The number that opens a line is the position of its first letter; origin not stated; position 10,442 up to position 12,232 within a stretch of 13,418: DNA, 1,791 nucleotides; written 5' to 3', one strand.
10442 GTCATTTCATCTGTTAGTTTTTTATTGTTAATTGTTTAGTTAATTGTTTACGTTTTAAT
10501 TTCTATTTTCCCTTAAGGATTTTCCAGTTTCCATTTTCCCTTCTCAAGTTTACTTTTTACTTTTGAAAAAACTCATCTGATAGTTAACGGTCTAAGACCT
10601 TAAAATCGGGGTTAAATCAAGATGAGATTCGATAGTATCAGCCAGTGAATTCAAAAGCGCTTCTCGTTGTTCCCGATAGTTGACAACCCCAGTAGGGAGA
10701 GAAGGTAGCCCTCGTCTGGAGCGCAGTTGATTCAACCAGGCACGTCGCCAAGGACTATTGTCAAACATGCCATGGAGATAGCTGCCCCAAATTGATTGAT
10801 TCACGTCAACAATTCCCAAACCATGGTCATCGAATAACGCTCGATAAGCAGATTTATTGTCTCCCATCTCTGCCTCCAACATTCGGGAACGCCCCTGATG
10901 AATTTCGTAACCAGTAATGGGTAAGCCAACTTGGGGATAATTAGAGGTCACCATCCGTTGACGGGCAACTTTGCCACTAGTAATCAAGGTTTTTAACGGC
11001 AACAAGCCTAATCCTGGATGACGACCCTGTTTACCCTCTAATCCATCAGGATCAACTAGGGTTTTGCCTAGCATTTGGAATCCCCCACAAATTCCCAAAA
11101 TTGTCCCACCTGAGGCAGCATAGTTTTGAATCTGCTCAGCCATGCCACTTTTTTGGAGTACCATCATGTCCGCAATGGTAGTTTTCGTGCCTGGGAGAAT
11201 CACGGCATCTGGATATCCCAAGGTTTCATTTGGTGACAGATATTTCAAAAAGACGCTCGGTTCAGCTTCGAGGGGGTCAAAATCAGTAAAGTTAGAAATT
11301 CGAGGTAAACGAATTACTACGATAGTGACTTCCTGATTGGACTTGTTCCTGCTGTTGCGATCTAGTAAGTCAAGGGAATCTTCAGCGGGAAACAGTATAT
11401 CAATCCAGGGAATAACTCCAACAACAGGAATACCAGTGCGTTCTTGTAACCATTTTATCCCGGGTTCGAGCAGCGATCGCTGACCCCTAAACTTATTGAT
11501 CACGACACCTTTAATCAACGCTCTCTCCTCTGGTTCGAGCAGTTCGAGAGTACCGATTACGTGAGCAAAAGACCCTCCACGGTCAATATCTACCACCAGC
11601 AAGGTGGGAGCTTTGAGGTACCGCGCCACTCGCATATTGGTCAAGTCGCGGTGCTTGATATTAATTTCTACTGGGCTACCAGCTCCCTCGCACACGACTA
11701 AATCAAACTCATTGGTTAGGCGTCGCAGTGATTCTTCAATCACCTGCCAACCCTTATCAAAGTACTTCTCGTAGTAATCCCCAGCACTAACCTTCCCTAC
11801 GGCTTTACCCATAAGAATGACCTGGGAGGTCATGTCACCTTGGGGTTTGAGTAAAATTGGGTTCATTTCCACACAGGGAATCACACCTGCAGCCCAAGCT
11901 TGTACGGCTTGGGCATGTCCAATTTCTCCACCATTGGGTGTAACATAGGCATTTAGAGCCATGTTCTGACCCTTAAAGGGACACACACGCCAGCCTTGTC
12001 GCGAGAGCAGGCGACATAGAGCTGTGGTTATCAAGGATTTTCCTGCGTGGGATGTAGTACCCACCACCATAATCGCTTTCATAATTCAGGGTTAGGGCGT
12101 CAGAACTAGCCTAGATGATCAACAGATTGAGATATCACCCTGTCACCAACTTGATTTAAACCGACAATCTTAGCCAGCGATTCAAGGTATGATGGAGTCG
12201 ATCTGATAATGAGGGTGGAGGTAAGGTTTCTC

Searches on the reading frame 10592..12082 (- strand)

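Call 4: search_protein_families(library=pfam, proteins=[window:10592-12082:-])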
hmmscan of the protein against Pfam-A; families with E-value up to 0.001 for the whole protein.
window:10592-12082:- (496 aa): 3 families
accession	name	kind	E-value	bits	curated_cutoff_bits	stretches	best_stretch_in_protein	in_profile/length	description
PF07685.20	GATase_3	-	1.5e-56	191.5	27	1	253-444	1-195/196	CobB/CobQ-like glutamine amidotransferase domain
PF01656.29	CbiA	-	1e-21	77.6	25.4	1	4-229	1-114/125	CobQ/CobB/MinD/ParA nucleotide binding domain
PF13500.12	AAA_26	-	1.5e-19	71.1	27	1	120-230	93-194/198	AAA domain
